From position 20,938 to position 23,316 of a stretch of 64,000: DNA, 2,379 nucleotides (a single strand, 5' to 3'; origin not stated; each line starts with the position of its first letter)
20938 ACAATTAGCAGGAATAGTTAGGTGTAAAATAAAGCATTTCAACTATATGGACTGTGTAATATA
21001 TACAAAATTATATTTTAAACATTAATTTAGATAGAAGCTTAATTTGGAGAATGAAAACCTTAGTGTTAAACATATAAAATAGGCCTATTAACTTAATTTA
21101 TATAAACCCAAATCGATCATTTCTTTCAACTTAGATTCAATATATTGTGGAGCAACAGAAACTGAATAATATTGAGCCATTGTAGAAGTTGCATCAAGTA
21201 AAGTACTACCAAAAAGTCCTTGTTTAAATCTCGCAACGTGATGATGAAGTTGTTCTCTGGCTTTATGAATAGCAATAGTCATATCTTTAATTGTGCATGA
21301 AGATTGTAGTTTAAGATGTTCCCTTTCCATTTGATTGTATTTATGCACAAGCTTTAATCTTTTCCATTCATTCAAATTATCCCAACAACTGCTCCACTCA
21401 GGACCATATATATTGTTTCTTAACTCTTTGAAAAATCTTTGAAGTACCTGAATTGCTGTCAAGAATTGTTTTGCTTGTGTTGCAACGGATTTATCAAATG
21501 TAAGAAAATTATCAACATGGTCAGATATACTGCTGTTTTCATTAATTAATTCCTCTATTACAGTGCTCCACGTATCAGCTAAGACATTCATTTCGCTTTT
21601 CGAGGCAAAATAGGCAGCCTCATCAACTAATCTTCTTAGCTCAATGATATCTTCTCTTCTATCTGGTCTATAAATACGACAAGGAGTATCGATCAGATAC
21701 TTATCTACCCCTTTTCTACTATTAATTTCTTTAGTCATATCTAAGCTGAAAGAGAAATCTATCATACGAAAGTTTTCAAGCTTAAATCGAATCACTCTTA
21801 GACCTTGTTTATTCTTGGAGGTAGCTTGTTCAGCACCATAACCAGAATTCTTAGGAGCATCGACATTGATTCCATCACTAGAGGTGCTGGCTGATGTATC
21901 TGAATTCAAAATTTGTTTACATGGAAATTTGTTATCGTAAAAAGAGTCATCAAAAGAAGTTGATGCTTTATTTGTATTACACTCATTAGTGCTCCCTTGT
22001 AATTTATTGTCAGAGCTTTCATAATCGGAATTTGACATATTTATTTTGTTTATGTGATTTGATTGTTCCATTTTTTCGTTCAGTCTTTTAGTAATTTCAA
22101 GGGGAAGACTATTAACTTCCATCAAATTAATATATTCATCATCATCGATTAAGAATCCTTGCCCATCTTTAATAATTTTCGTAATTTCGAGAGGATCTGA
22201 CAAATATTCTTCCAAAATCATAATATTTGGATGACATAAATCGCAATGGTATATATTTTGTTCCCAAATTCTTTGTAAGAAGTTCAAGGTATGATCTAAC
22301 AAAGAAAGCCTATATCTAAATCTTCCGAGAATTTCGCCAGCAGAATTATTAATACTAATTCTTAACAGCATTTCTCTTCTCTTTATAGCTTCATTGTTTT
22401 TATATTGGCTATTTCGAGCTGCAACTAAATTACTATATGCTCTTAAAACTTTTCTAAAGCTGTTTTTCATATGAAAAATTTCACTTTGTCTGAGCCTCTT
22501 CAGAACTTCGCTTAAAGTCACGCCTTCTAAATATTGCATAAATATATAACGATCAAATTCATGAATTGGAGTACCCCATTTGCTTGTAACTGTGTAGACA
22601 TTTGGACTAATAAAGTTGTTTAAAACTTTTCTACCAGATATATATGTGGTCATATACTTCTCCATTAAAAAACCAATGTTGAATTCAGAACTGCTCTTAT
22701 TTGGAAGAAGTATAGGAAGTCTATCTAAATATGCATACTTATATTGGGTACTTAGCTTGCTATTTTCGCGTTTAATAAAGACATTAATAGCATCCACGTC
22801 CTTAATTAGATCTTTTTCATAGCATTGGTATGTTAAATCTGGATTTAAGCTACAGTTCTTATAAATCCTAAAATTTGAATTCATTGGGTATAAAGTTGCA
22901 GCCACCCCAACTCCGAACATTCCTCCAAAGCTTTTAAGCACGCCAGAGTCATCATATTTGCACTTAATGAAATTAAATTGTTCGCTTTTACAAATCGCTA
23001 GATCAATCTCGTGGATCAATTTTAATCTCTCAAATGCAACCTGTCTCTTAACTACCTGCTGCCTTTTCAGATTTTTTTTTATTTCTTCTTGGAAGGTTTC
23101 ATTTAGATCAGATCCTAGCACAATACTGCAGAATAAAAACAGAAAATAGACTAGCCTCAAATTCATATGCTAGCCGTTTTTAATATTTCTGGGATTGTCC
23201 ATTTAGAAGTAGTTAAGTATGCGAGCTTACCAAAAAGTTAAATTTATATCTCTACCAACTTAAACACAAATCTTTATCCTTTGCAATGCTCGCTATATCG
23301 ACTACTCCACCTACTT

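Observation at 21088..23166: Signal-peptide-bearing kinase-like protein with a non-canonical catalytic loop (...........)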

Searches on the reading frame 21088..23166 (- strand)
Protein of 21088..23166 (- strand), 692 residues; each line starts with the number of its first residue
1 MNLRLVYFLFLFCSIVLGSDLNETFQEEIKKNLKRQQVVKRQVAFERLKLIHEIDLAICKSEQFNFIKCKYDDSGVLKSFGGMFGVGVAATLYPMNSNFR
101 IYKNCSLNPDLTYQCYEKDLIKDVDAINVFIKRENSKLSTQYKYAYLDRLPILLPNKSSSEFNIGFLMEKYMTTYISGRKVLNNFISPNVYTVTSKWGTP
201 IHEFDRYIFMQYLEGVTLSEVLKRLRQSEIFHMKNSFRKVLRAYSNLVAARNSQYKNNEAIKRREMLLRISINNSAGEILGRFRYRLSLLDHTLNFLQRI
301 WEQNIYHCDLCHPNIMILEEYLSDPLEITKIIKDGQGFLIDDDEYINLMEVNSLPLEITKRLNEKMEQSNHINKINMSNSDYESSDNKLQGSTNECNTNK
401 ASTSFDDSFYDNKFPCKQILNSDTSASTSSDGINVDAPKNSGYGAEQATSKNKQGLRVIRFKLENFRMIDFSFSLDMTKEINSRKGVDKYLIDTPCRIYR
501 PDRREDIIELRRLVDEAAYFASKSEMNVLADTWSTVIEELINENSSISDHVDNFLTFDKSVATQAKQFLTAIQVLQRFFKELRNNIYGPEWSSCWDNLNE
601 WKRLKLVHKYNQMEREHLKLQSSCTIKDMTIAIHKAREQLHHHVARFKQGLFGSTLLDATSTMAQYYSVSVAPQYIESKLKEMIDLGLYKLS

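Call 3: search_protein_families(library=pfam, proteins=[window:21088-23166:-], max_evalue=1)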
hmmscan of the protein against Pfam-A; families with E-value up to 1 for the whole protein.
window:21088-23166:- (692 aa): 2 families
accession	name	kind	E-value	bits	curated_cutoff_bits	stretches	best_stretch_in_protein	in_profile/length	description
PF00069.31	Pkinase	-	0.0058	16.5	31.7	0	174-244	44-111/263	Protein kinase domain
PF04740.18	LXG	-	0.017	15.5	26.5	0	534-586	141-193/202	LXG domain of WXG superfamily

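Call 4: search_solved_structures(query=window:21088-23166:-, max_evalue=10, show_alignments=2)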
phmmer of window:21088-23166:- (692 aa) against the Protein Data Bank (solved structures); distinct sequences matched with E-value up to 10: 1.
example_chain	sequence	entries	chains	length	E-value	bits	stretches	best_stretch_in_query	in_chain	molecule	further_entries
7qca_SBB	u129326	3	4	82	0.12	14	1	25-85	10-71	eS27 SBB | eS27 | 40S ribosomal protein S27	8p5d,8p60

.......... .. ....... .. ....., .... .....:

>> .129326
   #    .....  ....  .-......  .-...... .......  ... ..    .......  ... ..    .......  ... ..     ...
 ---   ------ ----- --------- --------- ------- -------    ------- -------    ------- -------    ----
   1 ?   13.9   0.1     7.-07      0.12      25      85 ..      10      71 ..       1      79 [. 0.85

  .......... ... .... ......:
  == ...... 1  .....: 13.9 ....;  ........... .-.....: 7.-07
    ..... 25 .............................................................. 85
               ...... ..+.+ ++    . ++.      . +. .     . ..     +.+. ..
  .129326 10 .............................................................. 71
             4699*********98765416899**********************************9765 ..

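Call 5: find_homologous_proteins(query=window:21088-23166:-, max_evalue=0.001)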
Query window:21088-23166:- (692 aa): 11 proteins with E <= 0.001 among 7773 candidates.
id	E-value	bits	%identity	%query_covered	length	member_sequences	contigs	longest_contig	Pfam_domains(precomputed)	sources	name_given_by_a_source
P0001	0.0e+0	1507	96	100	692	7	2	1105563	-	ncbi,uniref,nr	ncbi:hypothetical protein CmeUKMEL1_09945 [Cryptosporidium meleagridis]|uniref:Non-specific serine/t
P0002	0.0e+0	1370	89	100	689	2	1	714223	-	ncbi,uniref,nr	ncbi:uncharacterized protein cubi_01484 [Cryptosporidium ubiquitum]|uniref:Protein kinase domain-con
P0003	0.0e+0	1338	85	100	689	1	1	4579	-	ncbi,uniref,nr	ncbi:putative signal peptide-containing protein [Cryptosporidium canis]|uniref:Signal peptide-contai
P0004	0.0e+0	1337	85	98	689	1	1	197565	-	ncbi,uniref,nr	ncbi:putative signal peptide-containing protein [Cryptosporidium canis]|uniref:Signal peptide-contai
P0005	0.0e+0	1337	85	100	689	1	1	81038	-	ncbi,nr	ncbi:putative signal peptide-containing protein [Cryptosporidium canis]|nr:putative signal peptide-c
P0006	0.0e+0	1308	83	100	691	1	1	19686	-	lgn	-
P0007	0.0e+0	1304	84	100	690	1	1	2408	-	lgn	-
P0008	0.0e+0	1218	78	100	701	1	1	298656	-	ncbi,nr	ncbi:Protein kinase-like domain containing protein [Cryptosporidium felis]|nr:Protein kinase-like do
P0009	0.0e+0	1042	67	100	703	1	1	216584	-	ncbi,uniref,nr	ncbi:hypothetical protein FG386_003327 [Cryptosporidium ryanae]|uniref:uncharacterized protein n=1 T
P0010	0.0e+0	1035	66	99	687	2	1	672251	-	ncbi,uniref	ncbi:hypothetical protein RS030_192951 [Cryptosporidium xiaoi]|uniref:Protein kinase domain-containi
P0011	7.1e-180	618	44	99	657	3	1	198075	-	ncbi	ncbi:hypothetical protein ACR3K2_23340 [Cryptosporidium serpentis]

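Call 10: search_solved_structures(query=A1, max_evalue=10, show_alignments=3)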
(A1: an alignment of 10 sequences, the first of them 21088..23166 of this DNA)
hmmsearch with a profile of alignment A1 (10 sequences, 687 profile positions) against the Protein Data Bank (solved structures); distinct sequences matched with E-value up to 10: 1.
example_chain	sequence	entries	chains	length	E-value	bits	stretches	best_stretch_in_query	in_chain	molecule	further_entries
9b62_G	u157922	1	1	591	0.4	12.1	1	276-409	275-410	Ran GTPase-activating protein 1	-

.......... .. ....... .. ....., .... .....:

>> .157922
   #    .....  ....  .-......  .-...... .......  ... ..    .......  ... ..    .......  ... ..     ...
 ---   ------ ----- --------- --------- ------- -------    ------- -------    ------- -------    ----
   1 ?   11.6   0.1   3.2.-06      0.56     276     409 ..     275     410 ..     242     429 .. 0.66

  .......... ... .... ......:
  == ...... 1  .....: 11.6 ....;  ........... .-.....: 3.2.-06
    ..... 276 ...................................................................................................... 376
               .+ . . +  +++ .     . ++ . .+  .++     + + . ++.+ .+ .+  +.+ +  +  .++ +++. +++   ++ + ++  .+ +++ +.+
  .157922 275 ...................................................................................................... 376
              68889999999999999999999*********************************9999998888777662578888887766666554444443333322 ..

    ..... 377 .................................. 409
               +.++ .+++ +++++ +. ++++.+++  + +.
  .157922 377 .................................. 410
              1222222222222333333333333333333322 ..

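Call 12: list_cluster_members(proteins=[window:21088-23166:-, window:24091-25269:+])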
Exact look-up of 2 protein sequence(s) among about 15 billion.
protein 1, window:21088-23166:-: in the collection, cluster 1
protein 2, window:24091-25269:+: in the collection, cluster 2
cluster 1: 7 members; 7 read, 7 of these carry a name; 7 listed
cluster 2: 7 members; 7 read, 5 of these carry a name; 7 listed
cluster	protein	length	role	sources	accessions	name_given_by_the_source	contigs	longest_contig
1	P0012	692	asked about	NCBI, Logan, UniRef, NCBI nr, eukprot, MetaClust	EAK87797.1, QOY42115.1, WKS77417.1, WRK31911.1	hypothetical protein [Cryptosporidium parvum Iowa II] | Uncharacterized protein n=2 Tax=Cryptosporidium parvum TaxID=5807 RepID=Q5CQU8_CRYPI | QOY42115.1 hypothetical protein CPATCC_001720 [Cryptosporidium parvum]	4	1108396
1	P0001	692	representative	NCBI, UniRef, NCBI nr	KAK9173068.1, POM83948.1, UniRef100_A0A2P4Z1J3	hypothetical protein CmeUKMEL1_09945 [Cryptosporidium meleagridis] | Non-specific serine/threonine protein kinase n=1 Tax=Cryptosporidium meleagridis ...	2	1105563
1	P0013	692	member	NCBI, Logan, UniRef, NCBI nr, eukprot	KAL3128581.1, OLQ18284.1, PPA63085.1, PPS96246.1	hypothetical protein ChUKH1_11175 [Cryptosporidium hominis] | Protein kinase-like domain containing protein n=1 Tax=Cryptosporidium hominis ... | hypothetical protein [Cryptosporidium hominis TU502]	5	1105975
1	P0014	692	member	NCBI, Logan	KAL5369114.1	putative signal peptide-containing protein [Cryptosporidium parvum]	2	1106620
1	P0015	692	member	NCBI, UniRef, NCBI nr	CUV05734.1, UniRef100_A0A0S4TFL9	unnamed protein product [Cryptosporidium hominis] | Protein kinase domain-containing protein n=1 Tax=Cryptosporidium hominis TaxID=237895 ...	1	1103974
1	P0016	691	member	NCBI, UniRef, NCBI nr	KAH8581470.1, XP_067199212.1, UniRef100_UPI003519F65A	uncharacterized protein ELE39_000531 [Cryptosporidium sp. chipmunk genotype I] | uncharacterized protein n=1 Tax=Cryptosporidium sp. chipmunk genotype I TaxID=1280935 ... | hypothetical protein ELE39_000531 [Cryptosporidium sp. chipmunk genotype I]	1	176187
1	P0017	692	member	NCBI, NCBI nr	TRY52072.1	Protein kinase-like domain containing protein [Cryptosporidium tyzzeri]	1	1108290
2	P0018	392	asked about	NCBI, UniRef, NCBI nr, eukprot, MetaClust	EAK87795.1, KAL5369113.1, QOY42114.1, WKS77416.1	possible NLI interacting factor CTD-like phosphatase [Cryptosporidium parvum Iowa II] | FCP1 homology domain-containing protein n=2 Tax=Cryptosporidium parvum TaxID=5807 ... | QOY42114.1 hypothetical protein CPATCC_001719 [Cryptosporidium parvum]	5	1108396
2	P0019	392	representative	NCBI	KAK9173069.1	hypothetical protein cmbei_4003240 [Cryptosporidium meleagridis]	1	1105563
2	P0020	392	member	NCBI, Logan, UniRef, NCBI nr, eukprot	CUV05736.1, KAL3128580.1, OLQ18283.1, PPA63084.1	unnamed protein product [Cryptosporidium hominis] | FCP1 homology domain-containing protein n=1 Tax=Cryptosporidium hominis TaxID=237895 ... | ENSANGP00000011443 [Cryptosporidium hominis TU502]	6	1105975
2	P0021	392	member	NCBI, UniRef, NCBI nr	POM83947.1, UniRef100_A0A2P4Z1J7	dullard-like phosphatase domain protein [Cryptosporidium meleagridis] | Dullard-like phosphatase domain protein n=1 Tax=Cryptosporidium meleagridis TaxID=93969 ...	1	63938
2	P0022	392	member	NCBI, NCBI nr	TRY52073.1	Protein kinase-like domain containing protein [Cryptosporidium tyzzeri]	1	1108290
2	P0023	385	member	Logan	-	-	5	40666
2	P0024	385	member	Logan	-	-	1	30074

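Call 21: predict_structure(alignment_id=A1)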
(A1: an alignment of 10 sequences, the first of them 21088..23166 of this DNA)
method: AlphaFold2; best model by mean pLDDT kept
length: 692 residues; sequences in the alignment: 10
mean_pLDDT: 50.4   pTM: 0.37
mean pLDDT of the five models: 50.4, 43.9, 43.2, 41.9, 40.7
residues with pLDDT >= 90: 0; 70-90: 170; 50-70: 164; < 50: 358
segments of 3 or more residues with pLDDT < 50: 13-26, 81-84, 108-111, 138-188, 212-218, 302-506, 599-624, 653-692
pLDDT, mean of each block of 10 residues (from residue 1): 63 44 45 55 68 83 82 71 57 79 62 70 69 57 38 27 27 27 37 76 68 43 66 78 82 81 79 72 65 55 36 26 42 36 30 39 42 30 23 25 25 25 24 27 27 28 25 27 29 27 49 70 66 71 60 58 65 75 73 57 38 39 51 72 72 44 34 35 36 29
secondary structure, 60 per line:
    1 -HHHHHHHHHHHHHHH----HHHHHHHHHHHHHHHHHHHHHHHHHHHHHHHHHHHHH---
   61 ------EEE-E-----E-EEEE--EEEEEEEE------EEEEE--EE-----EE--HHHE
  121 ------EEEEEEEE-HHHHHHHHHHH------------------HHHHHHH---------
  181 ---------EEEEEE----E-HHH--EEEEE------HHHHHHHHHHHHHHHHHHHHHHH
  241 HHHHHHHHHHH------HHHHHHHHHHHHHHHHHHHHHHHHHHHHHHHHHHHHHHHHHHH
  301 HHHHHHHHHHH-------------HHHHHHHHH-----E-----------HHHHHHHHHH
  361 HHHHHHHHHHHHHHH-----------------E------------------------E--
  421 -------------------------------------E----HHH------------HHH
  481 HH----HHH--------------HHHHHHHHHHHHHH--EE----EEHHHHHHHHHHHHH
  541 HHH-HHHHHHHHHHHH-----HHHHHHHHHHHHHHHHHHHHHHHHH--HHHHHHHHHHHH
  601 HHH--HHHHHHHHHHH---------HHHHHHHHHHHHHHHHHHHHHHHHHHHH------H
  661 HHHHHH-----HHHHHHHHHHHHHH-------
elements in order (helices of 4 or more, strands of 3 or more residues): H2-16 H21-57 E67-69 E79-82 E85-92 E99-103 E127-134 H136-146 H165-171 E190-195 E207-211 H218-251 H258-311 H325-333 H351-375 H478-482 H504-517 H528-543 H545-556 H562-586 H589-603 H606-616 H626-653 H660-666 H672-685

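Call 25: search_protein_families(library=pfam, alignment_id=A1, max_evalue=1)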
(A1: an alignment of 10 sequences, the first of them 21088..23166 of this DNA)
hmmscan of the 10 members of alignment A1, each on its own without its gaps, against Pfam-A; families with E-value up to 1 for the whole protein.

A. member 1, window:21088-23166:- (692 aa): 2 families
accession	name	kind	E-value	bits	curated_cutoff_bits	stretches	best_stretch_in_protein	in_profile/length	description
PF00069.31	Pkinase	-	0.0058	16.5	31.7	0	174-244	44-111/263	Protein kinase domain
PF04740.18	LXG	-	0.017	15.5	26.5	0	534-586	141-193/202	LXG domain of WXG superfamily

B. families by the number of members that match (of 10 scanned): 7 families
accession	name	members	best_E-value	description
PF00069.31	Pkinase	7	0.0013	Protein kinase domain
PF04740.18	LXG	1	0.017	LXG domain of WXG superfamily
PF12676.12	DUF3796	1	0.024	Protein of unknown function (DUF3796)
PF16298.10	DUF4940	1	0.042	Domain of unknown function (DUF4940)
PF04261.18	Dyp_perox_N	1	0.06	Dyp-type peroxidase, N-terminal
PF09210.16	BE_C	1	0.17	1,4-alpha-glucan branching enzyme, C-terminal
PF10166.14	DUF2368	1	0.71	Uncharacterised conserved protein (DUF2368)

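Call 32: search_protein_representatives(alignment_id=A1)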
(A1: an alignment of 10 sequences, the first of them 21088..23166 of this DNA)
Query: 10 sequences, 687 profile positions. Proteins with E-value up to 0.001 (for the whole library): 15; up to 1e-10: 6; up to 1e-30: 2. The best 15 are listed.
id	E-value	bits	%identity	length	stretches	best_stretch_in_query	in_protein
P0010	0.0e+00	1291.3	-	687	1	1-687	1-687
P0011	0.0e+00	1083.1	-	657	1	1-687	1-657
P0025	7.3e-14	67.4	-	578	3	441-513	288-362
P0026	2.3e-12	62.5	-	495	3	449-501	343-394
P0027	3.3e-12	62.0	-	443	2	83-339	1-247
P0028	1.4e-11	59.9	-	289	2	443-646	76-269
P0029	1.3e-10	56.7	-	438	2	447-521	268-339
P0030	2.3e-10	55.9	-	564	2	63-350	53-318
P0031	9.2e-10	53.9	-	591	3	187-336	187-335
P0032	2.5e-08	49.2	-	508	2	59-341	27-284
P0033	1.0e-07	47.1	-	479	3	275-329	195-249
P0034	1.4e-07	46.7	-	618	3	272-339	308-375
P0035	6.0e-07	44.6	-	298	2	440-624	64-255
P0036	8.4e-07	44.1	-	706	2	64-339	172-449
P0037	1.5e-04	36.6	-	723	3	60-114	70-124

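Call 36: find_homologous_proteins(query=A2, max_evalue=0.001)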
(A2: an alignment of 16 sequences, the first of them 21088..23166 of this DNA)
Query A2 (16 sequences) (692 aa, profile of the alignment): 11 proteins with E <= 0.001 among 8000 candidates.
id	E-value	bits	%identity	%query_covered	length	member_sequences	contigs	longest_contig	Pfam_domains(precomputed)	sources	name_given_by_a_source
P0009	1.8e-185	636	67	100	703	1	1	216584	-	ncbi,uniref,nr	ncbi:hypothetical protein FG386_003327 [Cryptosporidium ryanae]|uniref:uncharacterized protein n=1 T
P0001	2.3e-182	626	96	100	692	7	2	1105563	-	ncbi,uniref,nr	ncbi:hypothetical protein CmeUKMEL1_09945 [Cryptosporidium meleagridis]|uniref:Non-specific serine/t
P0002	2.5e-182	626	89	100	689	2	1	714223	-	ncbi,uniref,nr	ncbi:uncharacterized protein cubi_01484 [Cryptosporidium ubiquitum]|uniref:Protein kinase domain-con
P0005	2.8e-181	622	85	100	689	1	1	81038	-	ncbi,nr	ncbi:putative signal peptide-containing protein [Cryptosporidium canis]|nr:putative signal peptide-c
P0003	3.6e-181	622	85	100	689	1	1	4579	-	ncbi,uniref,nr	ncbi:putative signal peptide-containing protein [Cryptosporidium canis]|uniref:Signal peptide-contai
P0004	1.3e-180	620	85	98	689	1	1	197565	-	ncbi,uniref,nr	ncbi:putative signal peptide-containing protein [Cryptosporidium canis]|uniref:Signal peptide-contai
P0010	1.1e-176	607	66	99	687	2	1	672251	-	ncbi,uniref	ncbi:hypothetical protein RS030_192951 [Cryptosporidium xiaoi]|uniref:Protein kinase domain-containi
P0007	3.3e-176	605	84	100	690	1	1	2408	-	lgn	-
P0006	6.9e-176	604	83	100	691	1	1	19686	-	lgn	-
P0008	6.5e-175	601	78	100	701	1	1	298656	-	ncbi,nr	ncbi:Protein kinase-like domain containing protein [Cryptosporidium felis]|nr:Protein kinase-like do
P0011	1.2e-172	594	44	99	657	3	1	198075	-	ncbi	ncbi:hypothetical protein ACR3K2_23340 [Cryptosporidium serpentis]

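Call 37: list_cluster_members(proteins=[P0025, P0026, P0027, P0030, P0031, P0032, P0033, P0034, P0036, P0037])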
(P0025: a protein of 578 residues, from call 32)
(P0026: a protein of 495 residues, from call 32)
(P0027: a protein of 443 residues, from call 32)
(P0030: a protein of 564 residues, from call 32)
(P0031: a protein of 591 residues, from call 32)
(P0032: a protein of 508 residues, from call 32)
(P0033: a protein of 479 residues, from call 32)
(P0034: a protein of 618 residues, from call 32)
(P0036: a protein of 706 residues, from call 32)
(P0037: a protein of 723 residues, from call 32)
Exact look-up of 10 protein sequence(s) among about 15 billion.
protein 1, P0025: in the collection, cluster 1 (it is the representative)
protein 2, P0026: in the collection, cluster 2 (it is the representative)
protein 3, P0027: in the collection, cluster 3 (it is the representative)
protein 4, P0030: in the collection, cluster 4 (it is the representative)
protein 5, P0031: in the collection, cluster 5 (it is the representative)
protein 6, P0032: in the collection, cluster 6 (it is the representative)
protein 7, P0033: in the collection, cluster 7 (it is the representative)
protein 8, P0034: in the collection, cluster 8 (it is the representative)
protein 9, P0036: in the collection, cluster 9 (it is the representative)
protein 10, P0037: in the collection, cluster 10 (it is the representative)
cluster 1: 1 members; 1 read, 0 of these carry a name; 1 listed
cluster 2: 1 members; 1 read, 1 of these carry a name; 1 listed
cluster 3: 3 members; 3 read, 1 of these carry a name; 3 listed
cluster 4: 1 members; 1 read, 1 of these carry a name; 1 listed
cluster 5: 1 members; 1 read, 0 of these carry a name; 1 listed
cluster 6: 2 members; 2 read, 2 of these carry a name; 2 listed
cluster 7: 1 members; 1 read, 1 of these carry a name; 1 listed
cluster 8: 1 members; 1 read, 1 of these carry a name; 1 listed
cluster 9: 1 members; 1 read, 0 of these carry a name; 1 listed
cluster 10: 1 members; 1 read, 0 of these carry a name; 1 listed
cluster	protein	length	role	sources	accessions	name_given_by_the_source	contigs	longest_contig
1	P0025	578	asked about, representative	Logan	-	-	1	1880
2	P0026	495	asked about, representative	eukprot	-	Polyplicarium_translucidae@DN4537_c0_g1_i1.p1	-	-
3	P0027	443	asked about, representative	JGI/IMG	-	-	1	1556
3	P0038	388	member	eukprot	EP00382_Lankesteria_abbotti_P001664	CAMPEP_0113848240 /NCGR_PEP_ID=MMETSP0372-20130328/2362_1 /TAXON_ID=340204 ...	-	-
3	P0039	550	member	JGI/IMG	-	-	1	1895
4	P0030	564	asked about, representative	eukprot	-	Lankesteria_metandrocarpae@DN4609_c0_g1_i2.p1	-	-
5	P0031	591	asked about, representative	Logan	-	-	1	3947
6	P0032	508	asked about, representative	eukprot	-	GHVP01021433.1.p1 GENE.GHVP01021433.1~~GHVP01021433.1.p1 ORF type:complete len:509 ...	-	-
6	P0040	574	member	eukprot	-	GHVP01021435.1.p1 GENE.GHVP01021435.1~~GHVP01021435.1.p1 ORF type:complete len:575 ...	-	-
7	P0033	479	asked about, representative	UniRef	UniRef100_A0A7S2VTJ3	Aminoglycoside phosphotransferase domain-containing protein n=1 Tax=Lankesteria abbotti ...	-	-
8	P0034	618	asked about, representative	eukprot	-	Lankesteria_metandrocarpae@DN8100_c0_g1_i1.p1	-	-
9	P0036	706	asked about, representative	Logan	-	-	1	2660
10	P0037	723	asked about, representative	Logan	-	-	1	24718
